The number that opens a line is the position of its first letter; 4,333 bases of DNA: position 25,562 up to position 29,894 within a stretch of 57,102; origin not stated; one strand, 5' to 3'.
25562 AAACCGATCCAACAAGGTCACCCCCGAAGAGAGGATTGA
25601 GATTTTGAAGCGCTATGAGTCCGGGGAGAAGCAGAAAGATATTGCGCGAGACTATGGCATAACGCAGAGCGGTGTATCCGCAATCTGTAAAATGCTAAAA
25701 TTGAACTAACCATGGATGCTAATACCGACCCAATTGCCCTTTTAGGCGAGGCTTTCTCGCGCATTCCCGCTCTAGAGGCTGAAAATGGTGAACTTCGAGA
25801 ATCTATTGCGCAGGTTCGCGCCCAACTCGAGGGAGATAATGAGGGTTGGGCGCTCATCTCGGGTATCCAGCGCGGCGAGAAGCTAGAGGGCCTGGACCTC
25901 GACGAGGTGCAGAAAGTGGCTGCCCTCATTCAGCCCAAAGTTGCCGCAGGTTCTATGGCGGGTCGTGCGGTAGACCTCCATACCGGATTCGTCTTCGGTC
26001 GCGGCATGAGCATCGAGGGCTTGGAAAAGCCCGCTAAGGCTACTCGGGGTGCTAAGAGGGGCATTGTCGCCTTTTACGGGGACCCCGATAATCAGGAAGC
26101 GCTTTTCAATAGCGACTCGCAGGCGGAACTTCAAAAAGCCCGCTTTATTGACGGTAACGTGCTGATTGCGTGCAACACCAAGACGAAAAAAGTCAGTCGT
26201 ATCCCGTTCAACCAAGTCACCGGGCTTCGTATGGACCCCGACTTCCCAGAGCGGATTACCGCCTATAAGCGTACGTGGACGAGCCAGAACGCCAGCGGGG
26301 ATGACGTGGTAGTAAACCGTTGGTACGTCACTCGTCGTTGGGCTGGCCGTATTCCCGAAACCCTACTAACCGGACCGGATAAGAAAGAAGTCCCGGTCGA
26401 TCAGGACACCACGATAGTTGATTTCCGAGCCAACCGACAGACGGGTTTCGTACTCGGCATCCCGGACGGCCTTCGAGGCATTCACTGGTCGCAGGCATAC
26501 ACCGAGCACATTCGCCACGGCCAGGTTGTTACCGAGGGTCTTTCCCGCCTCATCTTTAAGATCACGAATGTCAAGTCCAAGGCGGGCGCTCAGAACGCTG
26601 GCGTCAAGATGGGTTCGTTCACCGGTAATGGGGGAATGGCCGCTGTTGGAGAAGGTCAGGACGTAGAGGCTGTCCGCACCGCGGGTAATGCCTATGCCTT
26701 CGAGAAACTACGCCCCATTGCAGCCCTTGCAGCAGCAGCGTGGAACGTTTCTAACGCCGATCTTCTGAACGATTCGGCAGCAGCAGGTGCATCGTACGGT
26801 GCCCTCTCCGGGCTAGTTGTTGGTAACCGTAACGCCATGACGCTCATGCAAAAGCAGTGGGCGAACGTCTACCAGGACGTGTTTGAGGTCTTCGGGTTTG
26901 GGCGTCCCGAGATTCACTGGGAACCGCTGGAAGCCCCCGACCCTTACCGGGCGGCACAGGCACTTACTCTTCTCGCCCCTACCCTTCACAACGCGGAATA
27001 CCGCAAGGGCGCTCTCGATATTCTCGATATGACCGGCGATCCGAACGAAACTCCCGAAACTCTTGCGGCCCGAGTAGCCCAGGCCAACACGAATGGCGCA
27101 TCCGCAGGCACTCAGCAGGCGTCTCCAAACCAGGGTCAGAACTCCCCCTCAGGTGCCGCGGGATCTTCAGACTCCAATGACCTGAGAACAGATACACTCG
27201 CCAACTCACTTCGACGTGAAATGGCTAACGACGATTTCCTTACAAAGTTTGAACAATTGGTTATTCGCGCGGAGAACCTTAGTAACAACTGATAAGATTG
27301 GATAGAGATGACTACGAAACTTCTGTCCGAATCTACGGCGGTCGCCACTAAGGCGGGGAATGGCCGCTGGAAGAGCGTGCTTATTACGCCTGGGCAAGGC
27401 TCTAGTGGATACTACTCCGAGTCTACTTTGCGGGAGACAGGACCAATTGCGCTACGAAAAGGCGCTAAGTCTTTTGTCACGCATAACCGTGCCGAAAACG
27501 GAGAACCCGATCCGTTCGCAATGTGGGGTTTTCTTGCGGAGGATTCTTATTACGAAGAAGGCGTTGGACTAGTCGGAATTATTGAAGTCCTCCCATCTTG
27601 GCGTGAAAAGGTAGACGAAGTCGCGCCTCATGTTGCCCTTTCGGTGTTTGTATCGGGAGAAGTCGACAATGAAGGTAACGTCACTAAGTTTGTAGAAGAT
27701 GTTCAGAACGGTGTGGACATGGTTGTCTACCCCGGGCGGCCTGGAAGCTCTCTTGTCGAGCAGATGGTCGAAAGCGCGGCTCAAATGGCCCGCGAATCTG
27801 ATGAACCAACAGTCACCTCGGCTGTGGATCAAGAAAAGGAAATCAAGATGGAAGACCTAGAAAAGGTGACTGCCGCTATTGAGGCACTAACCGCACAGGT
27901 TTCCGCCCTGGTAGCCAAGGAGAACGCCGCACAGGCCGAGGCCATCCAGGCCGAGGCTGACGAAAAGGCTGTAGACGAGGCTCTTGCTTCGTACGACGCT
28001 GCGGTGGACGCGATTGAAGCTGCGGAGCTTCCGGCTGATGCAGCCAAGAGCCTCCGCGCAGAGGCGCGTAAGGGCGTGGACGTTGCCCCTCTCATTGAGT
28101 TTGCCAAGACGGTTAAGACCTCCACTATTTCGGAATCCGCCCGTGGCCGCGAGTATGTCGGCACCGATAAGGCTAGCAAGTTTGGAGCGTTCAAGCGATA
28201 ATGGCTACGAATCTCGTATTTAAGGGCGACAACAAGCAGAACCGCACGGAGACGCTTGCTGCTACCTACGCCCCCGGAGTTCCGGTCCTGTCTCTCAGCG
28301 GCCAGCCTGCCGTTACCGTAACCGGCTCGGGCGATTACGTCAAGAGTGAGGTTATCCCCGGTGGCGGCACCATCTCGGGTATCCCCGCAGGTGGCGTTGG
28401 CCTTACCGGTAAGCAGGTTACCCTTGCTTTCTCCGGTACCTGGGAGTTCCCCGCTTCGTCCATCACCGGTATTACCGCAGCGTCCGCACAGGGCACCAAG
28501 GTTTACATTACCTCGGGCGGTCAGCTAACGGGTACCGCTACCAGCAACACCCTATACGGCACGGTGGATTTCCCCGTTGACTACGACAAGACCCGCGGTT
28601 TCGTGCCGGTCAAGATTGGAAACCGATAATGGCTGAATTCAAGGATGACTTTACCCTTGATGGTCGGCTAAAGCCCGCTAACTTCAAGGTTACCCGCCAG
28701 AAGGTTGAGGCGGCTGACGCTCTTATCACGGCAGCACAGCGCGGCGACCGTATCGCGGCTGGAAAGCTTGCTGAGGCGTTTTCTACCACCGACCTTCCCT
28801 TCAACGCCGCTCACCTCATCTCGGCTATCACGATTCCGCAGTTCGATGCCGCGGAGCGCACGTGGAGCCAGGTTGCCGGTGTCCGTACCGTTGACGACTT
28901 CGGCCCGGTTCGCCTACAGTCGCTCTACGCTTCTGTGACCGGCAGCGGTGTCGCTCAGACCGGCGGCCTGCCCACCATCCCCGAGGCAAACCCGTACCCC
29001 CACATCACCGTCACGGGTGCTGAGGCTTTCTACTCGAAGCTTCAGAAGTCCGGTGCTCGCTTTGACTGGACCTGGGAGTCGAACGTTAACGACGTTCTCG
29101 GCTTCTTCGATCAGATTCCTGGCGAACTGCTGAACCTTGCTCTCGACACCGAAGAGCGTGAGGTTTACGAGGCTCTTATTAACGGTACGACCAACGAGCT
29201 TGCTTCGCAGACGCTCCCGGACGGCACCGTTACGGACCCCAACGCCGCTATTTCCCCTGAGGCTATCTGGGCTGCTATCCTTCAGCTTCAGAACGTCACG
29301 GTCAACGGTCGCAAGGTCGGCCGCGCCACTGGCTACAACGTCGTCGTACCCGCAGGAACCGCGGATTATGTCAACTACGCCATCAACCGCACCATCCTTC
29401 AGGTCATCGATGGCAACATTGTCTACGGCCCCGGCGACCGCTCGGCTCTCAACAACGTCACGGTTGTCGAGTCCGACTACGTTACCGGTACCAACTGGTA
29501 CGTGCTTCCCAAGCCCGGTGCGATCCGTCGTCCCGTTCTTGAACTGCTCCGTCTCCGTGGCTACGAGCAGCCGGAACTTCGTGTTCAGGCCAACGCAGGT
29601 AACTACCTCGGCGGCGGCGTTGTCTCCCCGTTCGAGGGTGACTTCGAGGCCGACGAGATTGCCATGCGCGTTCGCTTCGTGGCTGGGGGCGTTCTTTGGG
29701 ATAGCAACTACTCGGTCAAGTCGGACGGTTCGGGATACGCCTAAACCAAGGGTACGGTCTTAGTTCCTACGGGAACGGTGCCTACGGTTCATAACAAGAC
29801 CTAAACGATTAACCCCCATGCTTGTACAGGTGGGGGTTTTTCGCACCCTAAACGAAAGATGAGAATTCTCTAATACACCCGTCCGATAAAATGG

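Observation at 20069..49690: Conserved 19-nt extended -10 motif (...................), at least 13 copies, typically fused to stop codons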

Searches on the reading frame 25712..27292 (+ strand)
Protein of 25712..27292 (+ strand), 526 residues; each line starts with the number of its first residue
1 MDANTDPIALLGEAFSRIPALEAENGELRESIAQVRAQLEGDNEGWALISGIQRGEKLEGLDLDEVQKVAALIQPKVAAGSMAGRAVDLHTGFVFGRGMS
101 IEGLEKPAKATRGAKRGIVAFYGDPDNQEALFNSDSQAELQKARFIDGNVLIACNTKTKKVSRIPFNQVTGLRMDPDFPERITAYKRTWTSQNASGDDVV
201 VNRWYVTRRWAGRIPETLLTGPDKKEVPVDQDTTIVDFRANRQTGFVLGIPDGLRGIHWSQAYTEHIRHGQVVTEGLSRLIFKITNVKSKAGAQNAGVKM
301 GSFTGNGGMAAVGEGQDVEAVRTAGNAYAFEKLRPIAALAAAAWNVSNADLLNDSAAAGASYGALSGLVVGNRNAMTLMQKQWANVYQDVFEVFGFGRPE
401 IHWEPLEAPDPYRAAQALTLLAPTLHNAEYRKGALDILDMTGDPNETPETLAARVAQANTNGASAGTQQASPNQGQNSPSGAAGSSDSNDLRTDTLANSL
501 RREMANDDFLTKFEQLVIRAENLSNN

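Call 37: search_protein_families(library=phrogs, max_evalue=0.001, proteins=[window:25712-27292:+])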
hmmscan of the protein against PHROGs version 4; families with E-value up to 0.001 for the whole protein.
window:25712-27292:+ (526 aa): 1 family
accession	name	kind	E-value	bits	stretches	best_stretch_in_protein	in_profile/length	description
phrog_10963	-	head and packaging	2.7e-76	258.2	1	27-489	31-495/503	portal protein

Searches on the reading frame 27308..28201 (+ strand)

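Call 37: search_protein_families(library=phrogs, max_evalue=0.001, proteins=[window:27308-28201:+])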
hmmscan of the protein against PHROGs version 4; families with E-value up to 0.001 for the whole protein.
window:27308-28201:+ (297 aa): 1 family
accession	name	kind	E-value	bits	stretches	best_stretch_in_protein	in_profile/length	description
phrog_15531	-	head and packaging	8.6e-25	89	1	3-293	6-301/324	head maturation protease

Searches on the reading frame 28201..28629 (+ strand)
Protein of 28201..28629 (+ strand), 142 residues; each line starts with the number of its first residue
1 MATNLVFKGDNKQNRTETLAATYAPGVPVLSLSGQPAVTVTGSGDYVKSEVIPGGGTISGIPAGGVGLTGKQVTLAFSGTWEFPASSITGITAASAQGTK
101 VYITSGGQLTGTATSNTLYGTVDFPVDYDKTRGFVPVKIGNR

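Call 37: search_protein_families(library=phrogs, max_evalue=0.001, proteins=[window:28201-28629:+])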
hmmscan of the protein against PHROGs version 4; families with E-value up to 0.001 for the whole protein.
window:28201-28629:+ (142 aa): 1 family
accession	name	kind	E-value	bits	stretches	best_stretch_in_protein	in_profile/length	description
phrog_122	-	head and packaging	7e-05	23.8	1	56-134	31-104/109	head decoration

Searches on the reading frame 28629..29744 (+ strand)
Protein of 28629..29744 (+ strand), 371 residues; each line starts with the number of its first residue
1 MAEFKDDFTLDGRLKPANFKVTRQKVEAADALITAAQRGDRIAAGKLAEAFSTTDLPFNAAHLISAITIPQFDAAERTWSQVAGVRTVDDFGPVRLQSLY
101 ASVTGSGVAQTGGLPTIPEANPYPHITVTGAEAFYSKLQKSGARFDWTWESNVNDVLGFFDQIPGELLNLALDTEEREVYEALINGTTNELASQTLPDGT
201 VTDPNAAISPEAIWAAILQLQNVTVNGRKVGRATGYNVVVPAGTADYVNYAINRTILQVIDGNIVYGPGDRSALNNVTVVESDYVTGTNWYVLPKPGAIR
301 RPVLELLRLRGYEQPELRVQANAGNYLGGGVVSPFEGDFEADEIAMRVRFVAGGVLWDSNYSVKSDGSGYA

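Call 37: search_protein_families(library=phrogs, max_evalue=0.001, proteins=[window:28629-29744:+])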
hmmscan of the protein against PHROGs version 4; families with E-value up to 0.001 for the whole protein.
window:28629-29744:+ (371 aa): 3 families
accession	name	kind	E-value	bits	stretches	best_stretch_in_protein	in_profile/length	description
phrog_133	-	head and packaging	1.4e-30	107.6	1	38-367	359-667/668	head maturation protease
phrog_29592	-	unknown function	1.8e-08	34.1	1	78-364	619-887/893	-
phrog_4523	-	head and packaging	3.5e-08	33.6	1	51-321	356-613/644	major head and protease protein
